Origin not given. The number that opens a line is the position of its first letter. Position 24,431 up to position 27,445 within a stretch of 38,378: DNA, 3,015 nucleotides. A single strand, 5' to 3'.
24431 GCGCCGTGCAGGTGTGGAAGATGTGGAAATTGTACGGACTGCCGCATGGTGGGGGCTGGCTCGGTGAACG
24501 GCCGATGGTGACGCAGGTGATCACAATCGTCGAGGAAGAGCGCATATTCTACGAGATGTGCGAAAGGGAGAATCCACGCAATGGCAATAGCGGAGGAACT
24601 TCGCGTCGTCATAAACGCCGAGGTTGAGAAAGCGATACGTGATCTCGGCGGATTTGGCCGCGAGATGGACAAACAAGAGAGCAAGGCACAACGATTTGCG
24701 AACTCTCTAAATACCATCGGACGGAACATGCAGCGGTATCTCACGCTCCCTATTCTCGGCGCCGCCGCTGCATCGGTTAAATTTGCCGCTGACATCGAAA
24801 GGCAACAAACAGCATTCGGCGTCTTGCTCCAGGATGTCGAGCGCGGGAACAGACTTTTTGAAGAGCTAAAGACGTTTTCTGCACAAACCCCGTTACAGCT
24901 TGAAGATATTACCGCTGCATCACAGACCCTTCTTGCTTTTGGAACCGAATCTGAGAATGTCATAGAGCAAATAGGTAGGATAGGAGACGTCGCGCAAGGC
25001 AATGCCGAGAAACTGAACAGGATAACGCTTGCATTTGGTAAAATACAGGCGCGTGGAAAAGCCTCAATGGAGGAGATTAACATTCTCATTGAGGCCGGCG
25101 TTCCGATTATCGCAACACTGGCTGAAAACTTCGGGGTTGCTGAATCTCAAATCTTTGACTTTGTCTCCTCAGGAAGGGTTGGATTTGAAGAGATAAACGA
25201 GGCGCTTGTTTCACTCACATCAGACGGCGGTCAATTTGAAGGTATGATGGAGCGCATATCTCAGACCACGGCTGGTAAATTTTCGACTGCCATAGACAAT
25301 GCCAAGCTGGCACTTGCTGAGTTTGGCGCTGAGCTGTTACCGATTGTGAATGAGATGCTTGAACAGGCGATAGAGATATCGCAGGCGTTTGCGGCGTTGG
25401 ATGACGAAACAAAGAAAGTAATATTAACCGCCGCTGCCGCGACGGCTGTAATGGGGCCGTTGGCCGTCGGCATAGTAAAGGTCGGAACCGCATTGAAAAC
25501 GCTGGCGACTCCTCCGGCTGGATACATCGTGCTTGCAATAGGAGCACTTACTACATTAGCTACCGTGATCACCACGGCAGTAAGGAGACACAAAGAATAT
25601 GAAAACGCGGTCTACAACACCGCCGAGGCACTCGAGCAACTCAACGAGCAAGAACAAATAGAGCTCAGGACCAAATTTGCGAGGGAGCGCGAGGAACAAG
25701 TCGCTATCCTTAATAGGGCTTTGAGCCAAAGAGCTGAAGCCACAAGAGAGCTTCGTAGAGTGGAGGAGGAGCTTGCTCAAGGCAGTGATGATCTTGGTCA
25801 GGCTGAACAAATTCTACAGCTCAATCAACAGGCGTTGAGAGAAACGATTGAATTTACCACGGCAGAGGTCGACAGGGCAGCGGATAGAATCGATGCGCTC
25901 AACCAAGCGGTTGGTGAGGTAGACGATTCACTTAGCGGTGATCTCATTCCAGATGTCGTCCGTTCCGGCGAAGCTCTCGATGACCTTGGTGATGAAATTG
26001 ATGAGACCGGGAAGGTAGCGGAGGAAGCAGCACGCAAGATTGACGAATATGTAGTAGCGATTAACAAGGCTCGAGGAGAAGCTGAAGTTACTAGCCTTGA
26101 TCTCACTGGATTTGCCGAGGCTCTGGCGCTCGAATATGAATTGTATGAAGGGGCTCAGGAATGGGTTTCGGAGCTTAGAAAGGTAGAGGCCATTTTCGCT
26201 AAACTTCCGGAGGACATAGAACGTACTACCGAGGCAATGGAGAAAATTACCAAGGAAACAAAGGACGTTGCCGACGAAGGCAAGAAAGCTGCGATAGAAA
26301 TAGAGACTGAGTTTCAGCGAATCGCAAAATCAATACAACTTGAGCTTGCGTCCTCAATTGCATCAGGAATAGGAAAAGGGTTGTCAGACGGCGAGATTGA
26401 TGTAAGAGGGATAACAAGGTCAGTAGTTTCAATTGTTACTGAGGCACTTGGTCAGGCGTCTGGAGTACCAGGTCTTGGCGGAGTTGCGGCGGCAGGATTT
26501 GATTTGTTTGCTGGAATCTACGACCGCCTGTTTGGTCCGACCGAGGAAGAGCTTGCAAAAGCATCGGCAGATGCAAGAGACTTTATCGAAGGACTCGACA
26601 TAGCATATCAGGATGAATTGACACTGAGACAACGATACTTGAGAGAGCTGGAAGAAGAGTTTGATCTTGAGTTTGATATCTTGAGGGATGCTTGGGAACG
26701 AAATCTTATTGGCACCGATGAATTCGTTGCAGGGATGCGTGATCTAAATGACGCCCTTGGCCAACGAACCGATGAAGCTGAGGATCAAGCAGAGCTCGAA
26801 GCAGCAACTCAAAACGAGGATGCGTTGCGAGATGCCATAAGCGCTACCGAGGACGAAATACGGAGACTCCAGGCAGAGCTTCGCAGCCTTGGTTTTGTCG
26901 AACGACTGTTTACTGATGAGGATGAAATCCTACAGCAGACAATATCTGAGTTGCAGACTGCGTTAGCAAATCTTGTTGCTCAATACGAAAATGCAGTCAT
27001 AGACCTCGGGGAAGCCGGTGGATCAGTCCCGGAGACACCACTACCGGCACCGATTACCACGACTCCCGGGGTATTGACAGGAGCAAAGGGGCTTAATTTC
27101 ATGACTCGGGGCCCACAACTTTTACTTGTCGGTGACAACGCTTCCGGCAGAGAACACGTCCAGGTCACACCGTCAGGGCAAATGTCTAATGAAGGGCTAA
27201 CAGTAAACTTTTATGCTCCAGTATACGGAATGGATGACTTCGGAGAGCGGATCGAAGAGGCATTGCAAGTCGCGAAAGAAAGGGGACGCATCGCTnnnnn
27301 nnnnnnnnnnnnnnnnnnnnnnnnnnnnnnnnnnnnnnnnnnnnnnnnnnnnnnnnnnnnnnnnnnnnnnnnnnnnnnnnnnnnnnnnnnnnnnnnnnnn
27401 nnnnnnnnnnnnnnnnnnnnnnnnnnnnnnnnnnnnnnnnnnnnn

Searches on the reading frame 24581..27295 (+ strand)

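Call 69: search_protein_families(library=pfam, max_evalue=0.01, proteins=[window:24581-27295:+])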
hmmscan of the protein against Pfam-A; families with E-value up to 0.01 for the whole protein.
window:24581-27295:+ (905 aa): 1 family
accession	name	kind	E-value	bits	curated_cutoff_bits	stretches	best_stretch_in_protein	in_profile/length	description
PF20155.4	TMP_3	-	1e-21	77.9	41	1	66-248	4-190/192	Tape measure protein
